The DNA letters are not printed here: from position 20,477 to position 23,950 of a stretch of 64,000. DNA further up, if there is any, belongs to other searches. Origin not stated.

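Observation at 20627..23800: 1057-aa fusion of a B12-binding radical-SAM enzyme with a DHQS / glycerol(-1-phosphate) dehydrogenase-like domain, inserted in the dcw cluster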

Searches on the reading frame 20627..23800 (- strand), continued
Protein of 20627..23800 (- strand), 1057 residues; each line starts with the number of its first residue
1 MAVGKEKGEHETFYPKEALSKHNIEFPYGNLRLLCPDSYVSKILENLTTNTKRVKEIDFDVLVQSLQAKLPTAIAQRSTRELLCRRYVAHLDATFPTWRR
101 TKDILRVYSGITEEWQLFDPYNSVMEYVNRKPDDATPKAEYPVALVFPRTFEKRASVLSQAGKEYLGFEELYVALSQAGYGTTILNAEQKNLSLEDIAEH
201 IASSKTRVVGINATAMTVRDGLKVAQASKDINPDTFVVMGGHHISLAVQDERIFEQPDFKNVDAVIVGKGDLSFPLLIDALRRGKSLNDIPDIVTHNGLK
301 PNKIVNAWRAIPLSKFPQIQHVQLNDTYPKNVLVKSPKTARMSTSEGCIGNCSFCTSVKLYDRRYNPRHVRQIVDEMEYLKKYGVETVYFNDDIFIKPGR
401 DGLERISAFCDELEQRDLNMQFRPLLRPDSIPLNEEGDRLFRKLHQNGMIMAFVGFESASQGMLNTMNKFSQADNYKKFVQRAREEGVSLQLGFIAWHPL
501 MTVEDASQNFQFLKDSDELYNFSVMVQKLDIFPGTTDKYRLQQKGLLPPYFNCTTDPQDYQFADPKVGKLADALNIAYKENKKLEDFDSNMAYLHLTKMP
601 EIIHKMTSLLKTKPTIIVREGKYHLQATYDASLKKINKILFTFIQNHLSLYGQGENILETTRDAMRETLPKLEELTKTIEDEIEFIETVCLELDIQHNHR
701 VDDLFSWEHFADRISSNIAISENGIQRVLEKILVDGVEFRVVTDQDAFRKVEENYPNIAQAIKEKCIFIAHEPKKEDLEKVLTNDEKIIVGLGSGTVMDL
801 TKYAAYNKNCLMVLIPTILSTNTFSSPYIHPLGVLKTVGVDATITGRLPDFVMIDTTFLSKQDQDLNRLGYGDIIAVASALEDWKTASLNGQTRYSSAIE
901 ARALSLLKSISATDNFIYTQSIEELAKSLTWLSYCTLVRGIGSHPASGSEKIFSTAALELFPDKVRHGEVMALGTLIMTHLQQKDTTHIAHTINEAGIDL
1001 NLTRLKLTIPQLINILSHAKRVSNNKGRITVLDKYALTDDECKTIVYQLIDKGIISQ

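Call 35: find_homologous_proteins(query=P0156, max_evalue=0.001)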
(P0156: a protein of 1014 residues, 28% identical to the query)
Query P0156 (1014 aa): 5 proteins with E <= 0.001 among 8000 candidates.
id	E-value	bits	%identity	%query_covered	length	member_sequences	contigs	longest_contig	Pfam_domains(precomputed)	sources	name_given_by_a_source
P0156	0.0e+0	2280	100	100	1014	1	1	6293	PF04055.28,PF02310.25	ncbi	-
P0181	1.9e-201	690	56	57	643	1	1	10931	PF04055.28,PF02310.25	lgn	-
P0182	3.5e-131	457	54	42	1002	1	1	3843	PF13744.13,PF12844.14,PF13685.13,PF01381.29,PF15731.12,PF13560.13,PF13443.13,PF00465.26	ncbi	-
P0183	2.8e-115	404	53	37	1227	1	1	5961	PF13685.13,PF05141.18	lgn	-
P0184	1.3e-92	329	44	40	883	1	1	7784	PF13685.13,PF00465.26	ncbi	ncbi:MAG: iron-containing alcohol dehydrogenase, partial [Candidatus Omnitrophota bacterium]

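Call 36: find_encoding_contigs(protein=P0156, flank=10000, max_places=3)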
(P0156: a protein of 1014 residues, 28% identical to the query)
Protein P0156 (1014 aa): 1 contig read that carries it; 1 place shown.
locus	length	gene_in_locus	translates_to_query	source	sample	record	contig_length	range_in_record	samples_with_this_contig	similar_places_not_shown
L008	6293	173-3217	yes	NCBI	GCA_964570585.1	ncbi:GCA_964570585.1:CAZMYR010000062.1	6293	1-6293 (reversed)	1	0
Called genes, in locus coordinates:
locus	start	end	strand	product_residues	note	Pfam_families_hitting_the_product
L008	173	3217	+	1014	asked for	PF02310:B12-binding, PF04055:Radical_SAM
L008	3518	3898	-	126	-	-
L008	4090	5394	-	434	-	PF00309:Sigma54_AID, PF04963:Sigma54_CBD, PF04552:Sigma54_DBD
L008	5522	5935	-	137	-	PF13470:PIN_3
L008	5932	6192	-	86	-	-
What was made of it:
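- The opposite-order fusion P0156 is a single contig (call 36).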

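Call 37: find_encoding_contigs(protein=P0181, flank=10000, max_places=3)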
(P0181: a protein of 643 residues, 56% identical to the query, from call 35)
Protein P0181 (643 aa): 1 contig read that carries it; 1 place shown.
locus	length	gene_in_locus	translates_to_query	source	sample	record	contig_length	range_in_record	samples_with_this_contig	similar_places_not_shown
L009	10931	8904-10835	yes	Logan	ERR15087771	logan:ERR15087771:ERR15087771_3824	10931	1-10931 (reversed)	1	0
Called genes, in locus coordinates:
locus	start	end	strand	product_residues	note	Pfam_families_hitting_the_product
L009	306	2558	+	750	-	-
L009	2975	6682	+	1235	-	PF13489:Methyltransf_23 (weak), PF08241:Methyltransf_11, PF08242:Methyltransf_12 (weak), PF13649:Methyltransf_25, PF13847:Methyltransf_31 (faint)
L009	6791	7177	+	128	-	PF12092:DUF3568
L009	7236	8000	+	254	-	PF04748:Polysacc_deac_2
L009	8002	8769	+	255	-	PF01476:LysM, PF01510:Amidase_2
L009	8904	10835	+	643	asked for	PF02310:B12-binding, PF04055:Radical_SAM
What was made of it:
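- The relative P0181 lies next to Polysacc_deac_2 and a LysM-amidase (call 37).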

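Call 58: find_related_loci(query=A1, collection=metagenome_contigs, flank=8000)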
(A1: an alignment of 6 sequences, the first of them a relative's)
Query A1 (1057 aa) in metagenome_contigs; peptide patterns used: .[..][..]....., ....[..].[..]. (x = any residue, [..] = any of these).
301 stretches matched a pattern; 7 encode a relative of the query (tblastn E <= 1e-3); 7 distinct loci.
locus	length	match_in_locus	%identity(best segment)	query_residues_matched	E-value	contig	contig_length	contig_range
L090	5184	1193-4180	50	51-1055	0e+0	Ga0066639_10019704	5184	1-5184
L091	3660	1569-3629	54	51-744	0e+0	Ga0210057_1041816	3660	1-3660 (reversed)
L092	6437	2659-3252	24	340-539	7e-9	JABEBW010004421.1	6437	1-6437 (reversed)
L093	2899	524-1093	24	345-535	3e-8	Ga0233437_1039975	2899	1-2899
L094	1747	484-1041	23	345-525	7e-8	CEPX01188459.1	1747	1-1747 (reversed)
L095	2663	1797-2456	24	288-513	2e-7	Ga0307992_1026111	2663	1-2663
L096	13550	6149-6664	25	345-514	9e-7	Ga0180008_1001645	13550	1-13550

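Call 70: search_solved_structures(query=L090:177-1160:+, max_evalue=1)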
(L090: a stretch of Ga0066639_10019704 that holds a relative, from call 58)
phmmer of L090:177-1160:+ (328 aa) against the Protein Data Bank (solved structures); distinct sequences matched with E-value up to 1: 4.
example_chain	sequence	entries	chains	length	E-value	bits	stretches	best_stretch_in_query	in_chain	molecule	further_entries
6x62_AC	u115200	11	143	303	0.2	13.9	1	86-175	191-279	DotC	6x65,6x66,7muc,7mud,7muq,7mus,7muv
1i71_A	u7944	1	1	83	0.53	12.5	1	5-49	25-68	APOLIPOPROTEIN(A)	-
8v9b_A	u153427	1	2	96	0.72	12.1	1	5-49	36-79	Apolipoprotein(a)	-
4bvw_A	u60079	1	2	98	0.79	12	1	5-49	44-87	APOLIPOPROTEIN(A)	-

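Call 75: predict_structure(alignment_id=A4)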
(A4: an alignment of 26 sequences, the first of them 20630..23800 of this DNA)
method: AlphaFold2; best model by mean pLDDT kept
length: 1057 residues; sequences in the alignment: 26
mean_pLDDT: 80.0   pTM: 0.79
mean pLDDT of the five models: 80.0, 77.4, 77.3, 74.8, 73.9
residues with pLDDT >= 90: 423; 70-90: 391; 50-70: 129; < 50: 114
segments of 3 or more residues with pLDDT < 50: 1-28, 95-117, 151-164, 305-320, 324-335, 348-363
pLDDT, mean of each block of 10 residues (from residue 1): 27 38 42 63 62 55 65 55 56 49 43 46 70 74 84 41 52 82 80 85 92 82 92 92 74 86 80 81 81 72 47 45 49 53 56 42 60 79 79 60 83 92 82 88 91 82 82 86 88 82 92 85 82 78 92 86 94 90 85 82 88 92 93 94 94 90 94 95 93 77 89 92 95 94 95 96 94 86 90 93 93 95 91 84 88 96 90 94 93 92 92 83 94 90 87 92 89 95 91 89 90 95 86 91 92 82
secondary structure, 60 per line:
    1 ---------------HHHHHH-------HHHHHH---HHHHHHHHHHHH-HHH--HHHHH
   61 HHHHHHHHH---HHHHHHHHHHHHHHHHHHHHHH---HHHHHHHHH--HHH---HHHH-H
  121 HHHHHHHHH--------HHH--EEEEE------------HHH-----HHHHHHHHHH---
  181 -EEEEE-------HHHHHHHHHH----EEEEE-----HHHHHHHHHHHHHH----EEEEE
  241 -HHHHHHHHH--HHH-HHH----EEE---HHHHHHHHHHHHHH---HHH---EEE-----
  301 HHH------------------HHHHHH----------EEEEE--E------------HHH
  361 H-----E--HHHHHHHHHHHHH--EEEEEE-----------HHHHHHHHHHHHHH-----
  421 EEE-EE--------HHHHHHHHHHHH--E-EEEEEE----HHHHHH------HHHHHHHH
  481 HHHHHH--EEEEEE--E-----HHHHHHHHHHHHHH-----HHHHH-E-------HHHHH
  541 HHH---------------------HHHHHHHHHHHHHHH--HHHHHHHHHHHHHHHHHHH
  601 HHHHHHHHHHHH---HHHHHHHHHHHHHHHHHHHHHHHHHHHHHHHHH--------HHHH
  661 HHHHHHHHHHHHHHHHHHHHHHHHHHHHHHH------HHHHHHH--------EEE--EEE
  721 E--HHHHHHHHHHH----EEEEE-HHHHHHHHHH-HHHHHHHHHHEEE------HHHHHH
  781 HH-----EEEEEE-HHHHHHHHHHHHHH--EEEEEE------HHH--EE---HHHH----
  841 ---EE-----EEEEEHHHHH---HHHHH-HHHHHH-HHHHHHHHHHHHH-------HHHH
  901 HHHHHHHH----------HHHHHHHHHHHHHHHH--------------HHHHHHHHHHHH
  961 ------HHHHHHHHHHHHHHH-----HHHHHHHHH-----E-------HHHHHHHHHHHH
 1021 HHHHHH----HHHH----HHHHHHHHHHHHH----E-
elements in order (helices of 4 or more, strands of 3 or more residues): H16-21 H29-34 H38-49 H56-69 H73-94 H98-106 H115-118 H120-129 E143-147 H168-177 E182-186 H194-203 E208-212 H218-231 E236-240 H242-250 E264-266 H270-283 E293-295 H322-327 E338-342 H358-361 H370-382 E385-390 H402-415 E421-423 H435-446 E451-456 H461-466 H473-486 E489-494 H503-516 H522-526 H536-543 H565-579 H582-612 H616-648 H657-691 H698-704 E713-715 E718-721 H724-734 E739-743 H745-754 H756-765 E766-768 H775-782 E788-793 H795-808 E811-816 H833-836 E851-855 H856-860 H864-868 H870-875 H877-889 H897-908 H919-934 H949-960 H967-981 H987-995 H1009-1026 H1031-1034 H1039-1051
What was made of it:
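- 22901..23308 (-): Rossmann-type B12-binding domain (residues about 165-300). The AF2 model shows alternating strand/helix with pLDDT 80-92 (call 75).
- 21728..22108 (-): Three long helices (residues 565-691) that end the radical-SAM module. The unfused homologues stop here. AF2 helices H582-612, H616-648 and H657-691 with pLDDT above 90 (call 75).
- On Radical SAM superfamily: The barrel-like alternation of strands and helices appears in the AF2 model (call 75).
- The AF2 model has pLDDT 80 and pTM 0.79 (call 75).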

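Call 77: fold_search(model_id=the predicted structure, library=pdb)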
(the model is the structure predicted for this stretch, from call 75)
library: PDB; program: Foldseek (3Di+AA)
matches with E <= 10: 1518; with E <= 0.001: 171
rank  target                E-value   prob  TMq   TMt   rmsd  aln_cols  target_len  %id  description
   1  5ul3                  1.6e-15  1.00  0.34  0.47   9.4       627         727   16  Structure of Cobalamin-dependent S-adenosylmethionine radical enzyme OxsB with aqua-cobalamin bound (released 2017-04-19)
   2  5ul4                  1.8e-15  1.00  0.34  0.47   9.0       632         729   16  Structure of Cobalamin-dependent S-adenosylmethionine radical enzyme OxsB with aqua-cobalamin and S-adenosylmethionine b (released 2017-04-19)
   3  5fb3_F                4.1e-15  1.00  0.27  0.79   3.8       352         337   23  Structure of glycerophosphate dehydrogenase in complex with NADPH (released 2016-10-12)
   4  5fb3_A                4.4e-15  1.00  0.28  0.82   3.4       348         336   23  Structure of glycerophosphate dehydrogenase in complex with NADPH (released 2016-10-12)
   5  5ul2                  4.4e-15  1.00  0.36  0.49   8.1       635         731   17  Structure of Apo, SeMet-labeled Cobalamin-dependent S-adenosylmethionine radical enzyme OxsB (released 2017-04-19)
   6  5fb3_E                3.5e-14  1.00  0.26  0.76   3.7       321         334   25  Structure of glycerophosphate dehydrogenase in complex with NADPH (released 2016-10-12)
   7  5fb3_B                1.0e-13  1.00  0.27  0.82   3.6       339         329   23  Structure of glycerophosphate dehydrogenase in complex with NADPH (released 2016-10-12)
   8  4rfl_C                1.2e-13  1.00  0.26  0.76   4.0       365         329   20  Crystal structure of G1PDH with NADPH from Methanocaldococcus jannaschii (released 2015-07-22)
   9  4rfl_A                1.8e-13  1.00  0.26  0.77   4.1       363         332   20  Crystal structure of G1PDH with NADPH from Methanocaldococcus jannaschii (released 2015-07-22)
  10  4rfl_D                1.9e-13  1.00  0.26  0.77   4.1       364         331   20  Crystal structure of G1PDH with NADPH from Methanocaldococcus jannaschii (released 2015-07-22)
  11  9h4x                  2.8e-13  1.00  0.27  0.66   6.6       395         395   17  Crystal structure of Ni2+ dependent glycerol-1-phosphate dehydrogenase AraM from Bacillus subtilis (released 2025-11-05)
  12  4rgq_C                3.5e-13  1.00  0.26  0.75   4.1       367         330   20  Crystal structure of the Methanocaldococcus jannaschii G1PDH with NADPH and DHAP (released 2015-07-22)
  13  4rgq_D                3.9e-13  1.00  0.26  0.77   4.2       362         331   20  Crystal structure of the Methanocaldococcus jannaschii G1PDH with NADPH and DHAP (released 2015-07-22)
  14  3ce9_B                4.0e-13  1.00  0.27  0.73   5.0       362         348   18  Crystal structure of glycerol dehydrogenase (NP_348253.1) from Clostridium acetobutylicum at 2.37 A resolution (released 2008-03-11)
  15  3ce9_A                9.7e-13  1.00  0.26  0.71   4.8       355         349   18  Crystal structure of glycerol dehydrogenase (NP_348253.1) from Clostridium acetobutylicum at 2.37 A resolution (released 2008-03-11)
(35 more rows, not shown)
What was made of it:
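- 22901..23308 (-): Foldseek matches OxsB, TokK and TsrM (call 77).
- On Cobalamin-dependent (class B) radical SAM enzymes: Foldseek matches OxsB, TokK and TsrM across both domains (call 77).
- On OxsB-type ring-contraction system: 16% identity and TM 0.34/0.47 (call 77).
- Closest known: Cobalamin-dependent. Same: Foldseek E 1.6e-15 to 1e-11 (call 77).
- Closest known: AprD4 / AprD3. Same: AprD4 is a fold match for residues about 150-650 (TM 0.66-0.68 normalised to AprD4, call 77).
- Foldseek's best hits are OxsB (E 1.6e-15, 627 aligned columns), TsrM, TokK and AprD4 for the first 700 residues, and G1PDH 5fb3 (TM 0.82) for the C-domain (call 77). OxsB is the top structural match, and the first 700 residues share the same N-domain/B12/rSAM/helical layout (call 77).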

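Call 84: search_protein_families(library=pfam, proteins=[L090:177-1160:+, L001:8519-9553:+, L002:12037-12540:+, L090:4199-5020:-, L005:5083-6567:-], max_evalue=0.05)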
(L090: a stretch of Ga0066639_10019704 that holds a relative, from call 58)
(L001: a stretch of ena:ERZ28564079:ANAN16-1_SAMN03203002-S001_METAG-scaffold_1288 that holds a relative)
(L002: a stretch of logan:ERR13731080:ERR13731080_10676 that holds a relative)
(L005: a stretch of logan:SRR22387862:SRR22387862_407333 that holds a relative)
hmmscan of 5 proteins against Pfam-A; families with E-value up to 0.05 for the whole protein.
L090:177-1160:+ (328 aa): 0 families

L001:8519-9553:+ (345 aa): 0 families

L002:12037-12540:+ (168 aa): 0 families

L090:4199-5020:- (273 aa): 5 families
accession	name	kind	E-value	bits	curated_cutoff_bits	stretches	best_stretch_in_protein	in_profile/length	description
PF13419.12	HAD_2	-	8.3e-37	127.4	23.8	1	58-237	1-177/178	Haloacid dehalogenase-like hydrolase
PF00702.32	Hydrolase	-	1.7e-31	110.6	26.4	1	55-231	1-190/191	haloacid dehalogenase-like hydrolase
PF13242.12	Hydrolase_like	-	5.5e-06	26.6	22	1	195-261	4-74/75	HAD-hyrolase-like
PF12710.13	HAD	-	6.8e-05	23.8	27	1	58-197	1-138/189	haloacid dehalogenase-like hydrolase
PF13344.12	Hydrolase_6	-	0.03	14.8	27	0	58-70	1-13/101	Haloacid dehalogenase-like hydrolase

L005:5083-6567:- (494 aa): 0 families

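Call 88: find_related_loci(query=A1, collection=viral_contigs, flank=5000)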
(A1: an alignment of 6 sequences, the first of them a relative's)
Query A1 (1057 aa) in viral_contigs; peptide patterns used: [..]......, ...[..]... (x = any residue, [..] = any of these).
108 stretches matched a pattern, but none encodes a relative of the query by tblastn (E <= 1e-3).
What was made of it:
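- Tried and rejected: None (call 88).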
